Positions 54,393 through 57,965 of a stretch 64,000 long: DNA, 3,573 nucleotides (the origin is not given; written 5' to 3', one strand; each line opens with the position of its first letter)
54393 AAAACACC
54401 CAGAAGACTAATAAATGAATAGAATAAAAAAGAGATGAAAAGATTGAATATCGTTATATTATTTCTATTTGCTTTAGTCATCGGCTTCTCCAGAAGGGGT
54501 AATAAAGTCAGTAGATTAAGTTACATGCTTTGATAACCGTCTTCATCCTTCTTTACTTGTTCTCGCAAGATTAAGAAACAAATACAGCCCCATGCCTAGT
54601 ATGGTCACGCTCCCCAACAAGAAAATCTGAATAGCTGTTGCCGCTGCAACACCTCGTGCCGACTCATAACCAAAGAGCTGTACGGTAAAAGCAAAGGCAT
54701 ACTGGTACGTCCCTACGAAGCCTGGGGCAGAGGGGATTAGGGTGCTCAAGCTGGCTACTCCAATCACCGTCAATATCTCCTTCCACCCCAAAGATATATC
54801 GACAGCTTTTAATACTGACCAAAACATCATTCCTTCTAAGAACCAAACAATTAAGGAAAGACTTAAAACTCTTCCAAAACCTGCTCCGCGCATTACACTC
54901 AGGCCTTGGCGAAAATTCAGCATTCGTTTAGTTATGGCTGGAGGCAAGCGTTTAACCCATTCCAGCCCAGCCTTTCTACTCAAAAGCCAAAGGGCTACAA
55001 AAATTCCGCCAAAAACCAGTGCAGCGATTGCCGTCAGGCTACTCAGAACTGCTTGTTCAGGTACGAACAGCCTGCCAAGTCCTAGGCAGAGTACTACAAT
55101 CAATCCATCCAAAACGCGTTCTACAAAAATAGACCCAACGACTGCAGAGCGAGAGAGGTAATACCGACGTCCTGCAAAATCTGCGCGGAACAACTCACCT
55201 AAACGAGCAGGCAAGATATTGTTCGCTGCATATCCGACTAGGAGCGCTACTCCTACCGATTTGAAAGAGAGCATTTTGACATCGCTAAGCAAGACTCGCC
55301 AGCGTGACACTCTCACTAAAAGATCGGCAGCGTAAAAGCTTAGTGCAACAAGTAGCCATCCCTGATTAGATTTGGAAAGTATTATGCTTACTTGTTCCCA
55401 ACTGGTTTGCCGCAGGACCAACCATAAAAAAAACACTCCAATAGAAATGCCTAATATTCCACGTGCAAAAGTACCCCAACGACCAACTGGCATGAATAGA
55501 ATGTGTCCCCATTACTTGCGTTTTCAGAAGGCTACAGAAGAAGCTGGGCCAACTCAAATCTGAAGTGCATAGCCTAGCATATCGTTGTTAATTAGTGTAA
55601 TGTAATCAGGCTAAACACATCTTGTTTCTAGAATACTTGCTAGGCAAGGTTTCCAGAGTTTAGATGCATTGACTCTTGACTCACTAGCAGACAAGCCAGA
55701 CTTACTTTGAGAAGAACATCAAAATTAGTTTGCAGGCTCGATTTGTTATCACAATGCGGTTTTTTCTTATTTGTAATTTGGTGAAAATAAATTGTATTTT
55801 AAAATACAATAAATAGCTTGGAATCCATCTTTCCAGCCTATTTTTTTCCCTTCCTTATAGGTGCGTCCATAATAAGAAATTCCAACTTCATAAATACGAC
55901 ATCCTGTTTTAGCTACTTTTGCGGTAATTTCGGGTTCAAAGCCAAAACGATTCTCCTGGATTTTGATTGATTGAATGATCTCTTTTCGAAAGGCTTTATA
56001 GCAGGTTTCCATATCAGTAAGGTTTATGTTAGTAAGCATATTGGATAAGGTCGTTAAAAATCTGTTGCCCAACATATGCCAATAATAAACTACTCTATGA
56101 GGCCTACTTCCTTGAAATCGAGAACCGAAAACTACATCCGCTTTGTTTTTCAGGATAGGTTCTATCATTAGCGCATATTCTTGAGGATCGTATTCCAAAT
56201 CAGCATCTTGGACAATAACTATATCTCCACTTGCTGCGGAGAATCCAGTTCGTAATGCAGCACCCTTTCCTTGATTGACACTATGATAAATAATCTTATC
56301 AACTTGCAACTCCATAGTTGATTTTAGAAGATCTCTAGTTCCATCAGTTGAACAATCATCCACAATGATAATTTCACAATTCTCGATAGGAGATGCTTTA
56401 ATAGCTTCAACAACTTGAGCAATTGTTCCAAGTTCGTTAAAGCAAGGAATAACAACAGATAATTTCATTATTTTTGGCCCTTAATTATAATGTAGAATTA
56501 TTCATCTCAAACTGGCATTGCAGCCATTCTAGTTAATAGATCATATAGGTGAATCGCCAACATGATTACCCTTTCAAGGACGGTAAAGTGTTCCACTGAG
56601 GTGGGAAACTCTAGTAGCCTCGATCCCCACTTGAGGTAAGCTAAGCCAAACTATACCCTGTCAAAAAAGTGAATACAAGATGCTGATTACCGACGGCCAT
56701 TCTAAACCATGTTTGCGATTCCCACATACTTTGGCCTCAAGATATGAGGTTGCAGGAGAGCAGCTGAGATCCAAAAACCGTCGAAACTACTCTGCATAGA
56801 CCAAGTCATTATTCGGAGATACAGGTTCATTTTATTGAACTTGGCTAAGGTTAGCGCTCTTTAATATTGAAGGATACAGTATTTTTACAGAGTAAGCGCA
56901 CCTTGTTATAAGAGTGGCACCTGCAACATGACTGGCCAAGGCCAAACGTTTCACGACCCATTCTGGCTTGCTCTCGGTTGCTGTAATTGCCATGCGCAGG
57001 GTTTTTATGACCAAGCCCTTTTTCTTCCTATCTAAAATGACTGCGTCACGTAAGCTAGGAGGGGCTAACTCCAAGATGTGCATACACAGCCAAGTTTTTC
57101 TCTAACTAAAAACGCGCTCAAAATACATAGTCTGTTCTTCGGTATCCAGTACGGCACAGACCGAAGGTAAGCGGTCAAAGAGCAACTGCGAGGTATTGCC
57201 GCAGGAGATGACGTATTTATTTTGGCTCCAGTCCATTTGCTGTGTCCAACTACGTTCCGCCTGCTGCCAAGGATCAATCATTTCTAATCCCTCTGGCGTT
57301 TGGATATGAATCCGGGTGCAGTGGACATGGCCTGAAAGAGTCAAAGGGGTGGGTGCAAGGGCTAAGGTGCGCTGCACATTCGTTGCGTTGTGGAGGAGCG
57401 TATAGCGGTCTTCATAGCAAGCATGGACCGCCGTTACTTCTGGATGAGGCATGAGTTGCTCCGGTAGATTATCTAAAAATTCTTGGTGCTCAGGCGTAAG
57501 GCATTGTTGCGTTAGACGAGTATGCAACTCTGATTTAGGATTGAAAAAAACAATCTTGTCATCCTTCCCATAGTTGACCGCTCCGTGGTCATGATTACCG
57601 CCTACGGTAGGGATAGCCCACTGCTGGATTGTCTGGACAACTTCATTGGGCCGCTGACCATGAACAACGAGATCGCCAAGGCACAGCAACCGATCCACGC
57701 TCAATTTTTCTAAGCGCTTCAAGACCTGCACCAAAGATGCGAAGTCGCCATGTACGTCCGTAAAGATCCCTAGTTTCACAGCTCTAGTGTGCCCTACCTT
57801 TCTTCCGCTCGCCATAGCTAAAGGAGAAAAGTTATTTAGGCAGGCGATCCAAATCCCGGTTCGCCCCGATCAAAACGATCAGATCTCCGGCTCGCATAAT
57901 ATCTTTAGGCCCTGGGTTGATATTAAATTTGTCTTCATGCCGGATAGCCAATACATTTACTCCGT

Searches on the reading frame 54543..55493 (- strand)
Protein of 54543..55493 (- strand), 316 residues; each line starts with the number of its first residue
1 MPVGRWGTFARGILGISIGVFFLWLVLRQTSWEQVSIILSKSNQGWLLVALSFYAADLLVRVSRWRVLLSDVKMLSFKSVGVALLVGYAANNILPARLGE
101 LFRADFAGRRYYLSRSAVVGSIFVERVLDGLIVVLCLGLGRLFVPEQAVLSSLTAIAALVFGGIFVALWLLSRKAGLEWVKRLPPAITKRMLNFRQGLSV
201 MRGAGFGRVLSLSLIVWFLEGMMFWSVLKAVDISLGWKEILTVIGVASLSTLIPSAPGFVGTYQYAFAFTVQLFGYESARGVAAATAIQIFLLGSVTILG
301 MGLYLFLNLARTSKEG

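Call 86: search_protein_families(library=pfam, proteins=[window:54543-55493:-], max_evalue=0.001)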
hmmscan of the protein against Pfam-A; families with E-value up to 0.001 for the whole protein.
window:54543-55493:- (316 aa): 1 family
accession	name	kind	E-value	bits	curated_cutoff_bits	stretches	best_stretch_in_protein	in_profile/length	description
PF03706.18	LPG_synthase_TM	-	3.4e-47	161.8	33.4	1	13-300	2-302/302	Lysylphosphatidylglycerol synthase TM region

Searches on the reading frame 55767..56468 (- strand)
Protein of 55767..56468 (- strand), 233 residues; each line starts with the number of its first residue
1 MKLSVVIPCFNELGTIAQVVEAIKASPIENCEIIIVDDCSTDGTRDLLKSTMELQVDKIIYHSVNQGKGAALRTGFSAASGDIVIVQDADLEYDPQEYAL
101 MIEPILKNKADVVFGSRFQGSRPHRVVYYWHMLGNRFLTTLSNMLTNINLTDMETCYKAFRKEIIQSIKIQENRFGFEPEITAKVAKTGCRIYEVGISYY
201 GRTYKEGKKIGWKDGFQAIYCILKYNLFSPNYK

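Call 86: search_protein_families(library=pfam, proteins=[window:55767-56468:-], max_evalue=0.001)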
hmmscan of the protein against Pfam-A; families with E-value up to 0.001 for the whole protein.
window:55767-56468:- (233 aa): 3 families
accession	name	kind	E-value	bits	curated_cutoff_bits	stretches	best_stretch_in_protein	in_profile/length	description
PF00535.33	Glycos_transf_2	-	3.2e-37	128.5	23.3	1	4-167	1-166/168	Glycosyl transferase family 2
PF13641.12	Glyco_tranf_2_3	-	9.9e-09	36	27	1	3-120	3-126/230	Glycosyltransferase like family 2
PF10111.15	Glyco_tranf_2_2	-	2.8e-06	27.5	27.3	1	4-103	1-104/276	Glycosyltransferase like family 2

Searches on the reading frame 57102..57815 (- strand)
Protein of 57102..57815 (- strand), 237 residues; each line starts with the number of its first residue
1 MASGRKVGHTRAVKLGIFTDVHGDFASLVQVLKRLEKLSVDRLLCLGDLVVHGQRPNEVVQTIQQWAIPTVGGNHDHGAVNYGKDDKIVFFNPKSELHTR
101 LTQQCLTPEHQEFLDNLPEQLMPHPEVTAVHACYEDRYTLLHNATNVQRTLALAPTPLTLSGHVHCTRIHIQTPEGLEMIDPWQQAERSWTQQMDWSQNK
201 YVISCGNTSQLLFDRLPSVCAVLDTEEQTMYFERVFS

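Call 86: search_protein_families(library=pfam, proteins=[window:57102-57815:-], max_evalue=0.001)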
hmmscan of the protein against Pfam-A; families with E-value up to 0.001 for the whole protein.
window:57102-57815:- (237 aa): 2 families
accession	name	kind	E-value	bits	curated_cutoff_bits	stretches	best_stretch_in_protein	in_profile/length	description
PF12850.12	Metallophos_2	-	1.8e-10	41.4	27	1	14-170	2-122/154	Calcineurin-like phosphoesterase superfamily domain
PF00149.33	Metallophos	-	2.3e-10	41.6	21.5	1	14-121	2-104/191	Calcineurin-like phosphoesterase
